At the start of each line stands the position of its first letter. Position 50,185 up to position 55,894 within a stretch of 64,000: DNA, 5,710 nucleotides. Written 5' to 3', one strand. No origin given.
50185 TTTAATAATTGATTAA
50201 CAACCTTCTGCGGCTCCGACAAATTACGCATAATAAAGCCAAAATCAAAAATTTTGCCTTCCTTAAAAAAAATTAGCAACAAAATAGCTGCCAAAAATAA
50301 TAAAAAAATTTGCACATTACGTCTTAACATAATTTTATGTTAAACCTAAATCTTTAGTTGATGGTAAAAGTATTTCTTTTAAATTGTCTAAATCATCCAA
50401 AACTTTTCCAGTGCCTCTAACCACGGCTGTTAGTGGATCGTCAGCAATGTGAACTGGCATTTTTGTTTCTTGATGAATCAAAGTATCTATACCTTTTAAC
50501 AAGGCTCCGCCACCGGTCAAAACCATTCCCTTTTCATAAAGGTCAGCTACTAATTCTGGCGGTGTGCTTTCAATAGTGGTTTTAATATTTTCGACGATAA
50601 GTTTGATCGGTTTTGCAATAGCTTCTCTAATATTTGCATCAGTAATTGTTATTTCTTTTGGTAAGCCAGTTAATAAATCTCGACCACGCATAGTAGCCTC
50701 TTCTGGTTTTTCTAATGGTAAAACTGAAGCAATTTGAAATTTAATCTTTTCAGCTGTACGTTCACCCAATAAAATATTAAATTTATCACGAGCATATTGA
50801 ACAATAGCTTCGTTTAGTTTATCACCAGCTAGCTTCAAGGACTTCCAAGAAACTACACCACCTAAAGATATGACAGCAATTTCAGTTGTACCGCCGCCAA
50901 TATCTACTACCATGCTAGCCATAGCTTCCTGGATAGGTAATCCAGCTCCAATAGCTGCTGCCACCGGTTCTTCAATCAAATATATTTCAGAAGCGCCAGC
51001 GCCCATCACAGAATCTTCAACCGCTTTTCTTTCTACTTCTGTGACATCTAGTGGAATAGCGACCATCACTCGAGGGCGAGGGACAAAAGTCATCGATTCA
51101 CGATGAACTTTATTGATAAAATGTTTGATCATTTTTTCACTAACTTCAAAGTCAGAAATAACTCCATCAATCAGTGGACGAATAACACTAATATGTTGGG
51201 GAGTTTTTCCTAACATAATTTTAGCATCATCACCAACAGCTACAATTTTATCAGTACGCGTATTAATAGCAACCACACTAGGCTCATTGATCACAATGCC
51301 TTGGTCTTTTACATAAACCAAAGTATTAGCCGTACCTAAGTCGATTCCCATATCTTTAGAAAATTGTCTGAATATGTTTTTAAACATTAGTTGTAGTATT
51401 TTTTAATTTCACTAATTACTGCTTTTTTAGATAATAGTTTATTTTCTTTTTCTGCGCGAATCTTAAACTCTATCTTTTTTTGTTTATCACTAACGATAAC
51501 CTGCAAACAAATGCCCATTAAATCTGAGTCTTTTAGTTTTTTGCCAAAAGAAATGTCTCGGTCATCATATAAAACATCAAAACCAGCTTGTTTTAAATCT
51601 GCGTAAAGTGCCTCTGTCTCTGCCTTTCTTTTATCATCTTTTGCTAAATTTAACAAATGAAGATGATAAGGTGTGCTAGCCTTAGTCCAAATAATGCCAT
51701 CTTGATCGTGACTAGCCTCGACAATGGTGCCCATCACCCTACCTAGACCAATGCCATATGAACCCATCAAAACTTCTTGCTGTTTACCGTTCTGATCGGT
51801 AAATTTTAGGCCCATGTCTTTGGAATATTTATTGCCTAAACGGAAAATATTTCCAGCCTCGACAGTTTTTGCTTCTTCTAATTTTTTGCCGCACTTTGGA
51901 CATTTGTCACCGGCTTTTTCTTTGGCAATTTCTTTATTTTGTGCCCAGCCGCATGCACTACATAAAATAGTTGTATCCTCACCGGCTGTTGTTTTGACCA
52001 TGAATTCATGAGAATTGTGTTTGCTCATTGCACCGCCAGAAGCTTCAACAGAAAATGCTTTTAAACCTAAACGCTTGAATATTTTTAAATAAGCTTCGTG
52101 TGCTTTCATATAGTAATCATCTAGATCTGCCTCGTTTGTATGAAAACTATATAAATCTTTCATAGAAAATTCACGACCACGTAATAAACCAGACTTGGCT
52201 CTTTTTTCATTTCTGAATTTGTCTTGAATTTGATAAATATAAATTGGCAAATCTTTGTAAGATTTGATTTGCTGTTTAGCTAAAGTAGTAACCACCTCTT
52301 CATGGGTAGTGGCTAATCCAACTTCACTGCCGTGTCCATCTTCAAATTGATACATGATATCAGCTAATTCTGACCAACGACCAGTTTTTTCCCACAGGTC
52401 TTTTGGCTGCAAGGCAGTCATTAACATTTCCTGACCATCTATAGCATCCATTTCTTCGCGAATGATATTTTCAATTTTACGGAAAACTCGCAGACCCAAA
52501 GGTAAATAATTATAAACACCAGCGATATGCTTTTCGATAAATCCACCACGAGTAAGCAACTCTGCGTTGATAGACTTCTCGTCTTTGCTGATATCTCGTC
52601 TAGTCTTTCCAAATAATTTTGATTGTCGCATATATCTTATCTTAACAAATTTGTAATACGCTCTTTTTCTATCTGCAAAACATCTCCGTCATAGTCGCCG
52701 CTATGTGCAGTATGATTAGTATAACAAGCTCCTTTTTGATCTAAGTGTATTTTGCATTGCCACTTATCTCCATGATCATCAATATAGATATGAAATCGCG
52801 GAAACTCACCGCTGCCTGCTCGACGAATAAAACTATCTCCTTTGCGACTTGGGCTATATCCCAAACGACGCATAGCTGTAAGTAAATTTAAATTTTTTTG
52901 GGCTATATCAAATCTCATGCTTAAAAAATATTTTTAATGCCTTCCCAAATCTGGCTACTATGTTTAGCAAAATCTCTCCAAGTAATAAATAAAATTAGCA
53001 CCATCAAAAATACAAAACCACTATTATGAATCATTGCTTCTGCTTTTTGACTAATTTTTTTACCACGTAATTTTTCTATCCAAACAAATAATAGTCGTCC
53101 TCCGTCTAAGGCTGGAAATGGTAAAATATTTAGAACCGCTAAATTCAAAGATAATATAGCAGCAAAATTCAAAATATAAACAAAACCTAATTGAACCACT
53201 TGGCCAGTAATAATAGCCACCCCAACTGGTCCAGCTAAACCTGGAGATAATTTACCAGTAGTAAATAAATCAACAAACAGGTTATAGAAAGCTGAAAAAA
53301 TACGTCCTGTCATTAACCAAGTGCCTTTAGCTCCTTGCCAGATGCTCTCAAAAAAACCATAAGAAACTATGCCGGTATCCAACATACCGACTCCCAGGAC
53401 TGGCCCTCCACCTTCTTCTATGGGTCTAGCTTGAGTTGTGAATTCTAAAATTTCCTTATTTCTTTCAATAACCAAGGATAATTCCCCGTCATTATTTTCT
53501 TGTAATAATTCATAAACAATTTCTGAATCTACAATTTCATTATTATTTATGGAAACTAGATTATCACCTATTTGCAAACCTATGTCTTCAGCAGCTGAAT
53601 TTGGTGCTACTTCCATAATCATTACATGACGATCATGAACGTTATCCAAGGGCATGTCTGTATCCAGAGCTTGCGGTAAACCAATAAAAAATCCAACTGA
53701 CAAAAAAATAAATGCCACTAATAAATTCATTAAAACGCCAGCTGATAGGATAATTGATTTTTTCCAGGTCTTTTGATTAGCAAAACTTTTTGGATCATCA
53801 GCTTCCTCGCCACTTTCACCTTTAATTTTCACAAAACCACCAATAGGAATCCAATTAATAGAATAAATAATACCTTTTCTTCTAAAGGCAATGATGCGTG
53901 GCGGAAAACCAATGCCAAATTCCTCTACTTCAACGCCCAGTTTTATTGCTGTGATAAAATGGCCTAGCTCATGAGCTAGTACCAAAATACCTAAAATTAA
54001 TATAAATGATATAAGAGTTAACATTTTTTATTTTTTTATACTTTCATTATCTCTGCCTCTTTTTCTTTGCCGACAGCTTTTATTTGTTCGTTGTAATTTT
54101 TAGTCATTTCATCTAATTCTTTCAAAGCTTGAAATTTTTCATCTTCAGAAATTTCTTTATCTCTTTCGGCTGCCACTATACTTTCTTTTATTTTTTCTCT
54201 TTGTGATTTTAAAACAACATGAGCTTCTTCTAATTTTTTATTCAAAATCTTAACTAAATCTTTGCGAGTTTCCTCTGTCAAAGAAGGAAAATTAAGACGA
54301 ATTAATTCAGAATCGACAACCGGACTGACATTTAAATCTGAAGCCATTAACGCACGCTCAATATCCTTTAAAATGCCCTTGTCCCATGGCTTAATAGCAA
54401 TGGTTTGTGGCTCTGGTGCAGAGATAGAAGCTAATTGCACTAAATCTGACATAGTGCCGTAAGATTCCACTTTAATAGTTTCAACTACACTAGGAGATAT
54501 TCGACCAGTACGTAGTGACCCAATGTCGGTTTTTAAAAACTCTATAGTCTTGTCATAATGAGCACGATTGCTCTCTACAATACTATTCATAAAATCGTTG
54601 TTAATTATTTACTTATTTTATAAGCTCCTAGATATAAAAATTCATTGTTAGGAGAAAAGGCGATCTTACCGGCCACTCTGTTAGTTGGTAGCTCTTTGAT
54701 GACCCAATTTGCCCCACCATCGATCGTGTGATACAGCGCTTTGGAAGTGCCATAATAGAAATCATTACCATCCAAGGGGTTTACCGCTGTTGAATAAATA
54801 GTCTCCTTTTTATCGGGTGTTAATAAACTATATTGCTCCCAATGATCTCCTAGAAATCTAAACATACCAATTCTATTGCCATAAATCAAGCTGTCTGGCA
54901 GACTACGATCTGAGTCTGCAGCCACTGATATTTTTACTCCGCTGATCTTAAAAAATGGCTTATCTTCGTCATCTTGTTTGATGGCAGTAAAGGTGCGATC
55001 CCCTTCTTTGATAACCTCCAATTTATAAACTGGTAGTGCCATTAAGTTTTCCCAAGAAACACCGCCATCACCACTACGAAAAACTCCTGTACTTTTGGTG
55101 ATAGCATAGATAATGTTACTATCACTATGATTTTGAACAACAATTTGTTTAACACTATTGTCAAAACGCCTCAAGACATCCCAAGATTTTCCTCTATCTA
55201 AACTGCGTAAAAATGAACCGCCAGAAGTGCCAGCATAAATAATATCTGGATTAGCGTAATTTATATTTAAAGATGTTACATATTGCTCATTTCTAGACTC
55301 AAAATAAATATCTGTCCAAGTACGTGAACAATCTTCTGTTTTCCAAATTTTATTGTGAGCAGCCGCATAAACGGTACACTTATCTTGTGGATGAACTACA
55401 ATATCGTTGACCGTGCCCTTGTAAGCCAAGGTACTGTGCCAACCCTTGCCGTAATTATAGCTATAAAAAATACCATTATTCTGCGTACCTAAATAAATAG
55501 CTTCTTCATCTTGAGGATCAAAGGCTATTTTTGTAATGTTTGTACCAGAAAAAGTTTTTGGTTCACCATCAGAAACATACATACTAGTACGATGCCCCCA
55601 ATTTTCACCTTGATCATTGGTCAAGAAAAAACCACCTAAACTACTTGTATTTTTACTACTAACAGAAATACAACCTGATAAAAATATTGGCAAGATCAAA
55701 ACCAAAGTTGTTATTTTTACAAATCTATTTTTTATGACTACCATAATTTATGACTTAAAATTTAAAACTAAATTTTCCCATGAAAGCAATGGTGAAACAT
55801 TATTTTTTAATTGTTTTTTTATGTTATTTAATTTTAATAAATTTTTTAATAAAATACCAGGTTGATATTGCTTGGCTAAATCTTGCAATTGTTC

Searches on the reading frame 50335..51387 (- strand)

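Call 83: search_protein_families(library=pfam, proteins=[window:50335-51387:-], max_evalue=0.001)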
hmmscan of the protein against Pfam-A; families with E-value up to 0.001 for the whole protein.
window:50335-51387:- (350 aa): 5 families
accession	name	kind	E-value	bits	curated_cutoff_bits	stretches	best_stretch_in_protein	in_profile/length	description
PF06723.19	MreB_Mbl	-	5.1e-141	469.7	27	1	10-337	1-326/327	MreB/Mbl protein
PF00022.25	Actin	-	1.2e-13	50.9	27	1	25-202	20-190/410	Actin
PF00012.26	HSP70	-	2.1e-11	43.2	20.6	1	106-204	135-239/599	Hsp70 protein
PF14450.12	FtsA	-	2.9e-11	44.2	31.8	1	159-317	1-112/127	Cell division protein FtsA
PF11104.14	PilM_2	-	5.4e-06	26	27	0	288-316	278-306/340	Type IV pilus assembly protein PilM;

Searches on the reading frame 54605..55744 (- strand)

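Call 54: search_protein_families(library=pfam, proteins=[window:54605-55744:-], max_evalue=0.01)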
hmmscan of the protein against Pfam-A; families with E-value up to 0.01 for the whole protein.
window:54605-55744:- (379 aa): 3 families
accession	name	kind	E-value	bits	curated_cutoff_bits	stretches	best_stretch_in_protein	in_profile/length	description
PF15902.12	Sortilin-Vps10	-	3.3e-18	66.2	33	3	92-170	3-84/446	Sortilin, neurotensin receptor 3,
PF14870.12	PSII_BNR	-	8e-08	32.3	27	1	35-195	123-273/303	Photosynthesis system II assembly factor YCF48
PF02012.26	BNR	-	0.00011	22.1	27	0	180-189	2-11/12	BNR/Asp-box repeat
